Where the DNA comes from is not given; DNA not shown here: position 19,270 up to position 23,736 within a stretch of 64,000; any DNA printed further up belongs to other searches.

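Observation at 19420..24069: Giant SF1 helicase with detached Vsr/DUF559-like nuclease: an Hhe-like single-gene defence candidate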

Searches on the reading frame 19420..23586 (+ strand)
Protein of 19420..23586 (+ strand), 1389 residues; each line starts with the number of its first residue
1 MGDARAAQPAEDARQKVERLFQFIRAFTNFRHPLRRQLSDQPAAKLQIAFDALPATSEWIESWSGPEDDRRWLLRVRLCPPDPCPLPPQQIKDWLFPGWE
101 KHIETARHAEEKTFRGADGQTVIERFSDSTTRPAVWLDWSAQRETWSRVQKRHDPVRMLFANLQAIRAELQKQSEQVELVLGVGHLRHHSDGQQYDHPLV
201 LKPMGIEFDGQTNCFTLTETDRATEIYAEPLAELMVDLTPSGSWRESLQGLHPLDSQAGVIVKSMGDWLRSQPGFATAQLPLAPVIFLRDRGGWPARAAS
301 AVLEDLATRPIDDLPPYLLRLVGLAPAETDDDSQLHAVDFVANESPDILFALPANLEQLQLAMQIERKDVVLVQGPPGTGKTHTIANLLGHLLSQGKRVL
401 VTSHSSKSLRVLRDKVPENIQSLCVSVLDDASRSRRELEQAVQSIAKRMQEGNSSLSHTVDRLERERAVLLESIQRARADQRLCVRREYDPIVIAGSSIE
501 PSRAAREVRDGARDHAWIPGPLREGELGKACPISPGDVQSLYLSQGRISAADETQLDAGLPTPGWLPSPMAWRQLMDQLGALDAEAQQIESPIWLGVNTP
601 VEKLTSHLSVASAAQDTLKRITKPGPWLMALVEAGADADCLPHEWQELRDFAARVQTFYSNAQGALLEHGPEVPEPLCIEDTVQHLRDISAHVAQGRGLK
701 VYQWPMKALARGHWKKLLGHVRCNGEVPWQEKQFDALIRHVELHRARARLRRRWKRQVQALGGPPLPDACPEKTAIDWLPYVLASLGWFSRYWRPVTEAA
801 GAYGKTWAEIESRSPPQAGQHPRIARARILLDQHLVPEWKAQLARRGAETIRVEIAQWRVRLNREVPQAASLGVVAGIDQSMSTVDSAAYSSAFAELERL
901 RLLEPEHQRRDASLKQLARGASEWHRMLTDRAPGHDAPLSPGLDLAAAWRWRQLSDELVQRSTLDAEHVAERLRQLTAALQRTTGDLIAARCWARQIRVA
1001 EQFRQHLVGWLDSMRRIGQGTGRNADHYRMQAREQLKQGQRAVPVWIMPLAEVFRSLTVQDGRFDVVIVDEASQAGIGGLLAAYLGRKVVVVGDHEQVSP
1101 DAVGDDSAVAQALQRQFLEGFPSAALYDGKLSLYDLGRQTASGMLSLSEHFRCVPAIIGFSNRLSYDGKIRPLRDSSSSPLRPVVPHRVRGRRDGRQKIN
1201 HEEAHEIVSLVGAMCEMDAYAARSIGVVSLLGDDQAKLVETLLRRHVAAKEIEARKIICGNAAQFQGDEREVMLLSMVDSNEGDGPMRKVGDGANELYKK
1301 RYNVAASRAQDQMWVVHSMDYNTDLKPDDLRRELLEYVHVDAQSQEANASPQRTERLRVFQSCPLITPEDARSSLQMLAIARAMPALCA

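Call 6: search_protein_families(library=pfam, proteins=[window:19420-23586:+], max_evalue=0.01)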
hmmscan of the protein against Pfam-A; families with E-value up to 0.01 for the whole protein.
window:19420-23586:+ (1389 aa): 17 families
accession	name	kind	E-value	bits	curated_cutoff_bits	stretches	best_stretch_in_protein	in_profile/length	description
PF13086.12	AAA_11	-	4.8e-19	69.6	27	2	363-477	12-143/257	AAA domain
PF13087.12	AAA_12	-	1.1e-15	58.2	27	1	1142-1317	15-192/195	AAA domain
PF13604.12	AAA_30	-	2.6e-11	44.1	27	1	355-417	3-67/191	AAA domain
PF13245.12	AAA_19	-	5.8e-09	36.7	25.1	1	365-423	8-68/134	AAA domain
PF13191.12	AAA_16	-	1.8e-06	29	32.6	1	356-481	9-148/167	AAA ATPase domain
PF25199.1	nSTAND_NTPase5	-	4.2e-06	27.1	34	1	366-448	39-122/145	Novel STAND NTPase 5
PF13401.12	AAA_22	-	1.7e-05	25.5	27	1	367-447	4-84/130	AAA domain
PF09848.15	SLFN-g3_helicase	-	5.2e-05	23.1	24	1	368-428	1-56/354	Schlafen group 3, DNA/RNA helicase domain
PF20720.3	nSTAND3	-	5.3e-05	23.4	27.2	1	365-415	14-64/155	Novel STAND NTPase 3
PF01443.25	Viral_helicase1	-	7.6e-05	23.1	21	0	1054-1099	50-98/228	Viral superfamily 1 RNA helicase core domain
PF02562.22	PhoH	-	0.00011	22.2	27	0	353-384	4-35/205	PhoH-like protein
PF24883.2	NPHP3_N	-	0.00055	20.6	24.8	1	367-456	21-108/164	Nephrocystin 3, N-terminal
PF00448.28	SRP54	-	0.00062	19.9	22.7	0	369-403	2-36/196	SRP54-type protein, GTPase domain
PF04851.21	ResIII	-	0.00093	19.6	22.5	0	360-406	20-63/164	Type III restriction enzyme, res subunit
PF05127.21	NAT10_TcmA_helicase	-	0.0012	19.2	22.7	0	373-434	2-64/176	RNA cytidine acetyltransferase NAT10/TcmA, helicase domain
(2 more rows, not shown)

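Call 7: search_protein_families(library=padloc, proteins=[window:19420-23586:+], max_evalue=0.01)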
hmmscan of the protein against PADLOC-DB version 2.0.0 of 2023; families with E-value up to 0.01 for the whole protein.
window:19420-23586:+ (1389 aa): 12 families
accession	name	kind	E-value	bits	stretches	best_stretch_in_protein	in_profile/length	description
PDLC03924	MkoC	-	1e-35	121.2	2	1027-1356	622-980/1136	-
PDLC03920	MkoA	-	4.8e-32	109.2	2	1059-1324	786-1081/1112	-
PDLC05009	PDC-S37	-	7.4e-32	108.2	2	1033-1328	903-1205/1550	-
PDLC03921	MkoA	-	5.9e-23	78.5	3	363-406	1037-1082/1607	-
PDLC02194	Hhe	-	1.2e-13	47.3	2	1062-1321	1379-1640/1911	-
PDLC04140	mad8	-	2.9e-07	28.3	1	364-445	23-100/314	mads_8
PDLC04476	PDC-M16A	-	0.0001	18.9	1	356-419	13-76/691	-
PDLC05064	PDC-S68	-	0.00013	17.8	1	357-416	689-748/1273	-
PDLC04475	PDC-M16A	-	0.00014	18.5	1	356-416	20-79/721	-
PDLC04173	GajB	-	0.00045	17.3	1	368-416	9-56/471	-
PDLC05035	PDC-S53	-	0.0078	12.3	0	366-419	508-559/900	-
PDLC01734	typeIV_RecD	-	0.0088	12.3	0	358-409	344-395/763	RecD_0_IVD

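Call 9: find_homologous_proteins(query=window:19420-23586:+)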
Query window:19420-23586:+ (1389 aa): 5178 proteins with E <= 0.001 among 8000 candidates; the best 120 are listed.
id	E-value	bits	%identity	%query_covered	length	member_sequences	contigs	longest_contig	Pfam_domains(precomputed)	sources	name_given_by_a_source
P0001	0.0e+0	2881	100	91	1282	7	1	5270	PF13087.13,PF13086.13,PF13604.13,PF13245.13,PF13401.13,PF25199.2,PF13191.13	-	-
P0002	0.0e+0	2054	67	98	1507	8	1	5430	PF04480.19,PF13087.13,PF13086.13,PF01443.25,PF13604.13,PF13245.13,PF18741.8,PF13401.13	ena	-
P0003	0.0e+0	2006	66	97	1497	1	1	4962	PF04480.19,PF13087.13,PF13086.13,PF13604.13,PF13245.13,PF18741.8,PF09848.16,PF13191.13,PF00580.28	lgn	-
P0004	0.0e+0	1890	62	97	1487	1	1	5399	PF04480.19,PF13087.13,PF13086.13,PF13604.13,PF13245.13,PF18741.8,PF20720.4,PF00580.28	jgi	jgi:very-short-patch-repair endonuclease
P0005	0.0e+0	1885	62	98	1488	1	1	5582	PF13087.13,PF13086.13,PF13604.13,PF13245.13,PF18741.8,PF20720.4,PF00580.28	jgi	jgi:very-short-patch-repair endonuclease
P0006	0.0e+0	1882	62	97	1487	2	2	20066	PF04480.19,PF13087.13,PF13086.13,PF13604.13,PF13245.13,PF18741.8,PF20720.4,PF00580.28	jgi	jgi:very-short-patch-repair endonuclease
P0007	0.0e+0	1880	62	97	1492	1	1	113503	PF04480.19,PF13087.13,PF13086.13,PF13604.13,PF13245.13,PF18741.8,PF09848.16,PF20720.4,PF00580.28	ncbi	-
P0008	0.0e+0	1872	62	98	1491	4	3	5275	PF04480.19,PF13087.13,PF13086.13,PF13604.13,PF13245.13,PF18741.8,PF13401.13,PF09848.16,PF20720.4,PF00580.28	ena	-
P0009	0.0e+0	1871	62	98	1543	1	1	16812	PF04480.19,PF13087.13,PF13086.13,PF13604.13,PF13245.13,PF18741.8,PF09848.16,PF20720.4,PF00580.28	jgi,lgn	jgi:very-short-patch-repair endonuclease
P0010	0.0e+0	1861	62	98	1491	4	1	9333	PF04480.19,PF13087.13,PF13086.13,PF01443.25,PF13604.13,PF13245.13,PF18741.8,PF20720.4,PF00580.28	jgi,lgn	jgi:very-short-patch-repair endonuclease/DNA polymerase III delta prime subunit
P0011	0.0e+0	1858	62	98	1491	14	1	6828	PF04480.19,PF13087.13,PF13086.13,PF13604.13,PF13245.13,PF18741.8,PF09848.16,PF20720.4,PF00580.28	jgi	-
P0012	0.0e+0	1856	62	98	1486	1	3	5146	PF04480.19,PF13087.13,PF13086.13,PF13604.13,PF13245.13,PF18741.8,PF13401.13,PF09848.16,PF20720.4,PF00580.28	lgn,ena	-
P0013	0.0e+0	1855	62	98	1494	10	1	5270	PF04480.19,PF13087.13,PF13086.13,PF13604.13,PF13245.13,PF18741.8,PF20720.4,PF00580.28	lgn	-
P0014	0.0e+0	1839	61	98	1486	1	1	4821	PF04480.19,PF13087.13,PF13086.13,PF13604.13,PF13245.13,PF18741.8,PF09848.16,PF20720.4,PF00580.28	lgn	-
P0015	0.0e+0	1822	61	97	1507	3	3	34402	PF04480.19,PF13087.13,PF13086.13,PF13604.13,PF13245.13,PF18741.8,PF20720.4,PF00580.28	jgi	jgi:very-short-patch-repair endonuclease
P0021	0.0e+0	1659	56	97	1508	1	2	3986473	PF04480.19,PF13087.13,PF13086.13,PF13604.13,PF13245.13,PF18741.8,PF04851.22,PF20720.4,PF00580.28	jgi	jgi:very-short-patch-repair endonuclease/energy-coupling factor transporter ATP-binding protein EcfA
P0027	0.0e+0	1228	46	98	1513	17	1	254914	PF04480.19,PF13087.13,PF13086.13,PF05127.22,PF01443.25,PF13604.13,PF13245.13,PF18741.8,PF20720.4,PF00580.28,PF02562.23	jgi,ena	-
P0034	3.7e-251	855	38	96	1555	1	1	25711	PF04480.19,PF13087.13,PF13086.13,PF13604.13,PF13245.13,PF18741.8,PF00580.28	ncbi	-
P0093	5.5e-225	768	37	91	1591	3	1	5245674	PF04480.19,PF13087.13,PF13086.13,PF13604.13,PF13245.13,PF18741.8,PF20720.4,PF13191.13,PF00580.28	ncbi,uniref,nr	ncbi:AAA domain-containing protein [Alicyclobacillus mengziensis]|uniref:AAA family ATPase n=1 Tax=A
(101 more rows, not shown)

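Call 19: find_encoding_contigs(protein=P0001, flank=6000, max_places=6)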
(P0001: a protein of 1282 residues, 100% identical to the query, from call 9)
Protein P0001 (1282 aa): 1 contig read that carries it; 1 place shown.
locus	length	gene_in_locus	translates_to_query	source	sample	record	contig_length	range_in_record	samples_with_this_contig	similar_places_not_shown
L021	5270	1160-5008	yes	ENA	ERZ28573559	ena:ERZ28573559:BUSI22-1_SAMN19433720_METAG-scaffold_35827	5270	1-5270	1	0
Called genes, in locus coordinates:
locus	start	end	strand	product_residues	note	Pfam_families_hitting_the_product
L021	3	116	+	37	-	?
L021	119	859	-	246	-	PF00596:Aldolase_II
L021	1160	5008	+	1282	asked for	PF25199:nSTAND_NTPase5 (faint), PF13086:AAA_11, PF13191:AAA_16 (weak), PF13245:AAA_19 (faint), PF13604:AAA_30 (weak), PF13401:AAA_22 (faint), PF13086:AAA_11 (weak), PF13087:AAA_12 (weak)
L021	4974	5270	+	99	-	?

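Call 20: find_encoding_contigs(protein=P0002, flank=8000, max_places=6)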
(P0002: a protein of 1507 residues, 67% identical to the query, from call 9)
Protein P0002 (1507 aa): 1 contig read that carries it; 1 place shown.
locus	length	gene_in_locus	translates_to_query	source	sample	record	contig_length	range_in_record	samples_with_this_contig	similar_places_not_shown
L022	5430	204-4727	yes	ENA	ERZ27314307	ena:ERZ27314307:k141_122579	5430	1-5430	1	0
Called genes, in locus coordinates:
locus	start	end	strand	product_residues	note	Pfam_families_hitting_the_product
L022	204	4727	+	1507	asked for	PF13401:AAA_22 (faint), PF01443:Viral_helicase1 (faint), PF13086:AAA_11, PF13245:AAA_19 (weak), PF13604:AAA_30, PF13086:AAA_11 (weak), PF13087:AAA_12, PF18741:MTES_1575, +1 more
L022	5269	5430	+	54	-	?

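Call 30: search_protein_families(library=padloc, proteins=[P0002, P0021, P0034, P0093], max_evalue=0.00001)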
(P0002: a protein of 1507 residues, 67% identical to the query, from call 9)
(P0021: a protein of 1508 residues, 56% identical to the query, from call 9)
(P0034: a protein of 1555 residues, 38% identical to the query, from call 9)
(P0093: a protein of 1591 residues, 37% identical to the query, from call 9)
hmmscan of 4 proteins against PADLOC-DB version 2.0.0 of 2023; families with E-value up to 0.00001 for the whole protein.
P0002 (1507 aa): 9 families
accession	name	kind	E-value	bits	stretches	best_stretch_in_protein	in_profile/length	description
PDLC05009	PDC-S37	-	2.2e-55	186.1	2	1040-1453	914-1340/1550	-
PDLC03924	MkoC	-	1.6e-34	117.3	1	1010-1334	607-959/1136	-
PDLC03920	MkoA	-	6e-34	115.5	2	1059-1323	786-1080/1112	-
PDLC02194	Hhe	-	2.6e-32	109.1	2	1061-1455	1378-1784/1911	-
PDLC03921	MkoA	-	6.9e-24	81.6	2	298-419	979-1095/1607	-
PDLC04140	mad8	-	1.5e-06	26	1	366-464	25-128/314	mads_8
PDLC04475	PDC-M16A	-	1.6e-06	24.9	0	367-417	30-80/721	-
PDLC04476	PDC-M16A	-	2.5e-06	24.2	0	366-419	23-76/691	-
PDLC05064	PDC-S68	-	7.1e-06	22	0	357-417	689-749/1273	-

P0021 (1508 aa): 9 families
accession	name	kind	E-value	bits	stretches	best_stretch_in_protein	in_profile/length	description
PDLC05009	PDC-S37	-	4.3e-58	195.1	2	779-1470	661-1359/1550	-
PDLC03924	MkoC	-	1.4e-33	114.1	1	870-1353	490-981/1136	-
PDLC02194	Hhe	-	2.7e-32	109.1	2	1050-1452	1370-1784/1911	-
PDLC03920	MkoA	-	8.6e-31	105.1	2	1057-1322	787-1082/1112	-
PDLC03921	MkoA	-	6.1e-20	68.6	2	1052-1099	1288-1336/1607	-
PDLC05064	PDC-S68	-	3.2e-07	26.4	1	359-420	689-750/1273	-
PDLC05035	PDC-S53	-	6.3e-07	25.8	0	363-421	503-559/900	-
PDLC04140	mad8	-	1.3e-06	26.2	1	369-450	26-110/314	mads_8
PDLC04475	PDC-M16A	-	2e-06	24.6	0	369-418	30-79/721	-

P0034 (1555 aa): 7 families
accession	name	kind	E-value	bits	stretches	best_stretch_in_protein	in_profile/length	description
PDLC05009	PDC-S37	-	5.6e-62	208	2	841-1521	645-1344/1550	-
PDLC02194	Hhe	-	8.9e-38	127.2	1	1083-1519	1336-1784/1911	-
PDLC03924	MkoC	-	1.1e-32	111.2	1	1122-1384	665-945/1136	-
PDLC03920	MkoA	-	6.2e-30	102.3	2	1124-1384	787-1077/1112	-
PDLC03921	MkoA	-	1.3e-23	80.7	2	1127-1381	1296-1565/1607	-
PDLC04140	mad8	-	2e-10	38.7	1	430-567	18-129/314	mads_8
PDLC03802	RTasHel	-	3.6e-06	24.1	0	424-488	5-70/675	DRT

P0093 (1591 aa): 8 families
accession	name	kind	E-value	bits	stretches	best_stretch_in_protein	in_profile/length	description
PDLC05009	PDC-S37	-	1.2e-64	216.8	2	883-1511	705-1348/1550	-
PDLC02194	Hhe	-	4.7e-38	128.2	2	1096-1504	1361-1783/1911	-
PDLC03920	MkoA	-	1.3e-27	94.6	2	1107-1370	783-1077/1112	-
PDLC03924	MkoC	-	1.8e-26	90.6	1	1113-1367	668-942/1136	-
PDLC03921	MkoA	-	8.3e-21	71.4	2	1113-1367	1294-1565/1607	-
PDLC04140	mad8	-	5.3e-08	30.7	1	417-507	19-112/314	mads_8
PDLC03802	RTasHel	-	1.9e-06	25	1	408-475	3-71/675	DRT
PDLC05064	PDC-S68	-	7.8e-06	21.9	0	422-473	697-748/1273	-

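Call 31: search_protein_families(library=ncbifam, proteins=[P0002, window:19420-23586:+], max_evalue=0.001)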
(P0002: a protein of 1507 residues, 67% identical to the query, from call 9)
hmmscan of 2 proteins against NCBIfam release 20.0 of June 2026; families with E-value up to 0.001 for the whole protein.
P0002 (1507 aa): 7 families
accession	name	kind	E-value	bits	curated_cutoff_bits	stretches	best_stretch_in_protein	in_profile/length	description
NF058533.1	antiphage_ProA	equivalog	3.2e-56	190.7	1500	2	1041-1454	1281-1706/1903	anti-phage protein ProA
NF042953.1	Hhe_antiphage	equivalog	9.3e-40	136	2000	2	1044-1455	1262-1684/1797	DUF4011 domain-containing anti-phage protein Hhe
TIGR00376.1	TIGR00376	hypoth_equivalog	1.1e-24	86.9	348.9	3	364-427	170-232/639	IGHMBP2 family helicase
NF040671.1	PLuB_AAA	exception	3.8e-21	74.3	999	2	1060-1336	959-1246/1256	PLuB system helicase-like protein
TIGR01447.1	recD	equivalog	1.9e-07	30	310.15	1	345-425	139-225/597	exodeoxyribonuclease V subunit alpha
NF038214.1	IS21_help_AAA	equivalog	0.00018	21.3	200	1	354-404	76-126/232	IS21-like element helper ATPase IstB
TIGR01448.2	helicase_RecD2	equivalog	0.00052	18.3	500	0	357-413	320-376/713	SF1B family DNA helicase RecD2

window:19420-23586:+ (1389 aa): 7 families
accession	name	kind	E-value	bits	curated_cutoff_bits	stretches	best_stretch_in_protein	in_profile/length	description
NF058533.1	antiphage_ProA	equivalog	8.7e-37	126.2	1500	2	683-1320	1001-1561/1903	anti-phage protein ProA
TIGR00376.1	TIGR00376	hypoth_equivalog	6.1e-28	97.6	348.9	3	361-467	167-274/639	IGHMBP2 family helicase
NF040671.1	PLuB_AAA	exception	6.5e-21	73.5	999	2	1059-1339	958-1249/1256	PLuB system helicase-like protein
NF042953.1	Hhe_antiphage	equivalog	2.1e-20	71.8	2000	2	1044-1320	1262-1540/1797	DUF4011 domain-containing anti-phage protein Hhe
TIGR01447.1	recD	equivalog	5.5e-07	28.5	310.15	1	361-397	156-192/597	exodeoxyribonuclease V subunit alpha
TIGR03420.1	DnaA_homol_Hda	equivalog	8.3e-05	22.2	194.8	1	356-458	26-128/226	DnaA regulatory inactivator Hda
NF038214.1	IS21_help_AAA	equivalog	0.00022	21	200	1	353-403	75-125/232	IS21-like element helper ATPase IstB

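Call 41: search_solved_structures(query=P0002, max_evalue=0.001)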
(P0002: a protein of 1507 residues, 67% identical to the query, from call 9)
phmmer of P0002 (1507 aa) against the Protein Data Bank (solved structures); distinct sequences matched with E-value up to 0.001: 20.
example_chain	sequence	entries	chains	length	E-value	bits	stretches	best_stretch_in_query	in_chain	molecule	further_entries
5mzn_A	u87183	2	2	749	5.7e-10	40.3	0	332-423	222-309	Helicase SEN1,Helicase SEN1 | Helicase SEN1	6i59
8rd3_A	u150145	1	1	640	6.5e-10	40.1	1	355-462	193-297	ATP-dependent helicase NAM7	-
2xzl_A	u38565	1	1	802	1.5e-09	38.9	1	355-462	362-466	ATP-DEPENDENT HELICASE NAM7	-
2xzo_A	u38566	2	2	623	2.7e-09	38.1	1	355-461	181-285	REGULATOR OF NONSENSE TRANSCRIPTS 1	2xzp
2gjk_A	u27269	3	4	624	2.7e-09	38.1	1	355-461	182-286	Regulator of nonsense transcripts 1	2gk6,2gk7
9qdq_A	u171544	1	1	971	2.8e-09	38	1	355-462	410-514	ATP-dependent helicase NAM7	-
6ej5_A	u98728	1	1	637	3e-09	38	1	355-461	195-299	Regulator of nonsense transcripts 1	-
9qwn_A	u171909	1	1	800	6.4e-09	36.8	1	355-461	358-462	Isoform 2 of Regulator of nonsense transcripts 1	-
2wjv_A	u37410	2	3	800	6.5e-09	36.8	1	355-461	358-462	REGULATOR OF NONSENSE TRANSCRIPTS 1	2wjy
8ram_O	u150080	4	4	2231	2.2e-08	35.1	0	332-423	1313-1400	Helicase SEN1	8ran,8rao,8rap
4b3g_A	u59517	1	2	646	1.6e-07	32.2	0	364-416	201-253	DNA-BINDING PROTEIN SMUBP-2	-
4b3f_X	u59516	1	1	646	1.6e-07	32.2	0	364-416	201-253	DNA-BINDING PROTEIN SMUBP-2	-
5eax_A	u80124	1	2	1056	4e-07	30.9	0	357-410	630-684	DNA replication ATP-dependent helicase/nuclease DNA2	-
5eaw_A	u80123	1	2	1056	4e-07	30.9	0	357-410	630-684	DNA replication ATP-dependent helicase/nuclease DNA2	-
5ean_A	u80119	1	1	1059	4e-07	30.9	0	357-410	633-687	DNA replication ATP-dependent helicase/nuclease DNA2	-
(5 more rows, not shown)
